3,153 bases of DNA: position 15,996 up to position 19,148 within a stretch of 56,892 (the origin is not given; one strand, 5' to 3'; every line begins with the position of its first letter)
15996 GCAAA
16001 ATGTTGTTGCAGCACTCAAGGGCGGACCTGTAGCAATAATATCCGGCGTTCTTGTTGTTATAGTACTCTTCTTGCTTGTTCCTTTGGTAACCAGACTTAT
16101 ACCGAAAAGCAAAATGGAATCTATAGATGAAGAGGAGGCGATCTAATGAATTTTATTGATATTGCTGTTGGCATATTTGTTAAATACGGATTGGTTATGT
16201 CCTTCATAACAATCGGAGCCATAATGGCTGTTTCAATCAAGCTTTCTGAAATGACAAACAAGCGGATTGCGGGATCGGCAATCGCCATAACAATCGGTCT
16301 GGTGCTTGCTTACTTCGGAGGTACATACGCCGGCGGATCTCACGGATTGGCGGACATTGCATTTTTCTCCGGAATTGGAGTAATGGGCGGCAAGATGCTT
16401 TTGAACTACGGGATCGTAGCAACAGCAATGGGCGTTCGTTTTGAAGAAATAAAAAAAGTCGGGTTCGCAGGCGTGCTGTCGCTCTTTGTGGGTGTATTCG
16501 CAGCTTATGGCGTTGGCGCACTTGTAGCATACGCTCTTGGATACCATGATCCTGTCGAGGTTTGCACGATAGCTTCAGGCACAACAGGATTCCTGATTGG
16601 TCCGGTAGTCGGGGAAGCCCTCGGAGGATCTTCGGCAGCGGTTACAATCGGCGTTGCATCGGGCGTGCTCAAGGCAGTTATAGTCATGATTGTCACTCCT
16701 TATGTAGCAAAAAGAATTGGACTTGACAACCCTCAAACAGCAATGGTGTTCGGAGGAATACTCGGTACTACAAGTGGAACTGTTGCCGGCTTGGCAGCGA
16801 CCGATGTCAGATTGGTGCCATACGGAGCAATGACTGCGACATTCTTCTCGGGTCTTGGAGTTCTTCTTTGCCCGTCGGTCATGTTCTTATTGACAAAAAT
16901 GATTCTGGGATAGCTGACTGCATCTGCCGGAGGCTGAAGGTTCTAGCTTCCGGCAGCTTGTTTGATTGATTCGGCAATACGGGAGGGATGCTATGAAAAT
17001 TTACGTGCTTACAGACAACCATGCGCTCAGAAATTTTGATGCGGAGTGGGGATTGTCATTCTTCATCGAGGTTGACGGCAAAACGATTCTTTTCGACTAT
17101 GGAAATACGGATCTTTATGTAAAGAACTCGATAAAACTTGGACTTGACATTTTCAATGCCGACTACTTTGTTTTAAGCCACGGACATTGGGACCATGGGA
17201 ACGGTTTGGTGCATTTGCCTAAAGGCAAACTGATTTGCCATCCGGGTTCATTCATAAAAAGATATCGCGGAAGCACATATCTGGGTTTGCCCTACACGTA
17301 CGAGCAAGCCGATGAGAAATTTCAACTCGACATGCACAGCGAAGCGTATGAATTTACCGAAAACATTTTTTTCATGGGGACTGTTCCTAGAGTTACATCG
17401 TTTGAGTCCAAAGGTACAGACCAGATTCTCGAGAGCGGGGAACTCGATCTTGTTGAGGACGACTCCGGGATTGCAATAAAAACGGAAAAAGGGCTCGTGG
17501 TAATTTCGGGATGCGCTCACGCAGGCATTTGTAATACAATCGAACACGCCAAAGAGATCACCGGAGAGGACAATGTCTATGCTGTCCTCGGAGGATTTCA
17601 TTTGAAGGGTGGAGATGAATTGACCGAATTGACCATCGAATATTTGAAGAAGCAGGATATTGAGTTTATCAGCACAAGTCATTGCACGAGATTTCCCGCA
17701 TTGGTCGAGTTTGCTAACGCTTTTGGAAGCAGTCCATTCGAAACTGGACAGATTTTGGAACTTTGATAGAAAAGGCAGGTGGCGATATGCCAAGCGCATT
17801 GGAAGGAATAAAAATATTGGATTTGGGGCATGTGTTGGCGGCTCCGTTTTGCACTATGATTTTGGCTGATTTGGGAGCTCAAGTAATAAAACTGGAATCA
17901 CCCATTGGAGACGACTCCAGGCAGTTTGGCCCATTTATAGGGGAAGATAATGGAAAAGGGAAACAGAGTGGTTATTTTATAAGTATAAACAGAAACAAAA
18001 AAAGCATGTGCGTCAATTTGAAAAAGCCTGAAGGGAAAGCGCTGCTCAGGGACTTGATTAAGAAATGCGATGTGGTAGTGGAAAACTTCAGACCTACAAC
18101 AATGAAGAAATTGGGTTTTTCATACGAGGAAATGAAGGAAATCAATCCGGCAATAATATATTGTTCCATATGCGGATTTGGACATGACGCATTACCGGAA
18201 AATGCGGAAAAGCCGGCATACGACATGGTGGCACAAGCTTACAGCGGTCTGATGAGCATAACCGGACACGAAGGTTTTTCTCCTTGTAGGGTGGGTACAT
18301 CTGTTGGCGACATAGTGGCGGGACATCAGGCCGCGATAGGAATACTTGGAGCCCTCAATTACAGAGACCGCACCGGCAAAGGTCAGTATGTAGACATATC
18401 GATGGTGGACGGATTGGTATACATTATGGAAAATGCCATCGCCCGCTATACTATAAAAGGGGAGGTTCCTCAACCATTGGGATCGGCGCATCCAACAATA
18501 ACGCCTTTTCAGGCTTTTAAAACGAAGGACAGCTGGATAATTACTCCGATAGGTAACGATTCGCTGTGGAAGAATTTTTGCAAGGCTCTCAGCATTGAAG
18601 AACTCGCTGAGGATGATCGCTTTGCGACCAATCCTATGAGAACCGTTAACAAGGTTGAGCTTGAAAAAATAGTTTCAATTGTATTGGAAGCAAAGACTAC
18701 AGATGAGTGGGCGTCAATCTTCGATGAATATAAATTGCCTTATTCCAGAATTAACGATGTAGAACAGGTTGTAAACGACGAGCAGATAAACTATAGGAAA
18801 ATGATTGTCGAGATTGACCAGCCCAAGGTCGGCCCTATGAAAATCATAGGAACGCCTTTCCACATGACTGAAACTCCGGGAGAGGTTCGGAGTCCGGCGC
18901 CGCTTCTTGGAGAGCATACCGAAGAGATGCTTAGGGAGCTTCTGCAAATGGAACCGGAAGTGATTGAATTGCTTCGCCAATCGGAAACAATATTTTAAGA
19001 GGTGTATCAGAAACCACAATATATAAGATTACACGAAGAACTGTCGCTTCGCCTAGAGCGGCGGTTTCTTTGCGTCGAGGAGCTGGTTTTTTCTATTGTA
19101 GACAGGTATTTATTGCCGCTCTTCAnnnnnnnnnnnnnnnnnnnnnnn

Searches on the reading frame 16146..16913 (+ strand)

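Call 42: search_protein_families(library=ncbifam, max_evalue=1e-10, proteins=[window:16146-16913:+])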
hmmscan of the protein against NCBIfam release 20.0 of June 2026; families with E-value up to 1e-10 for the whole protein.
window:16146-16913:+ (255 aa): 1 family
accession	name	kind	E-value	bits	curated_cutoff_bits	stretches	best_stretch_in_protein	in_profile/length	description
TIGR00808.1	malonate_madM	equivalog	4.5e-85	285.3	236.3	1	5-255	3-254/254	malonate transporter subunit MadM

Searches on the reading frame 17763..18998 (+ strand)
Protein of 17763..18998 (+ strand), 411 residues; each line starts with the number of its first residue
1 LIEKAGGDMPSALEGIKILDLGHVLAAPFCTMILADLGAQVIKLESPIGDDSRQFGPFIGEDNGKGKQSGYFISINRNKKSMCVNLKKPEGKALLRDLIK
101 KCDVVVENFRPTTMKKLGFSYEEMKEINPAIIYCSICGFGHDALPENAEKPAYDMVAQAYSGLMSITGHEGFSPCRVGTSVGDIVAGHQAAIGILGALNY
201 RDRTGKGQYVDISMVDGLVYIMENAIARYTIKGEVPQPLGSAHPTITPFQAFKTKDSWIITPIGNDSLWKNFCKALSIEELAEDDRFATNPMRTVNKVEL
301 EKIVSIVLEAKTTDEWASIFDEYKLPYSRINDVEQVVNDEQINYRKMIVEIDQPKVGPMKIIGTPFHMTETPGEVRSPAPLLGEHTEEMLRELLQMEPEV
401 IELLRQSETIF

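Call 42: search_protein_families(library=ncbifam, max_evalue=1e-10, proteins=[window:17763-18998:+])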
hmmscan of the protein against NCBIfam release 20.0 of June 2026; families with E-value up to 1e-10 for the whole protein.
window:17763-18998:+ (411 aa): 7 families
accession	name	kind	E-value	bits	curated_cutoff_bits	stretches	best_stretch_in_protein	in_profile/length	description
NF041294.1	Scnl_mescCoAtase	equivalog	1.5e-104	350.2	700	1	11-390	2-380/381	succinyl-CoA:mesaconate CoA-transferase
NF052585.1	SucGlutTfsCaiB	equivalog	5.6e-100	334.7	750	1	11-397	6-392/394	succinate--glutarate CoA-transferase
NF008511.0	PRK11430.1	equivalog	3.9e-86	289.6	522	1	12-391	9-377/381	CoA:oxalate CoA-transferase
NF003809.0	PRK05398.1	subfamily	5.9e-80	268.8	442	2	11-220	3-206/416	formyl-CoA transferase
TIGR03253.1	oxalate_frc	equivalog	6.1e-78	262.4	504.2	2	12-219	3-204/416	formyl-CoA transferase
NF002914.1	PRK03525.1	equivalog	1.5e-37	129.5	413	1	12-402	9-390/400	L-carnitine CoA-transferase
TIGR04253.1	mesacon_CoA_iso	equivalog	1.7e-26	93.2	725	1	13-397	3-387/403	2-methylfumaryl-CoA isomerase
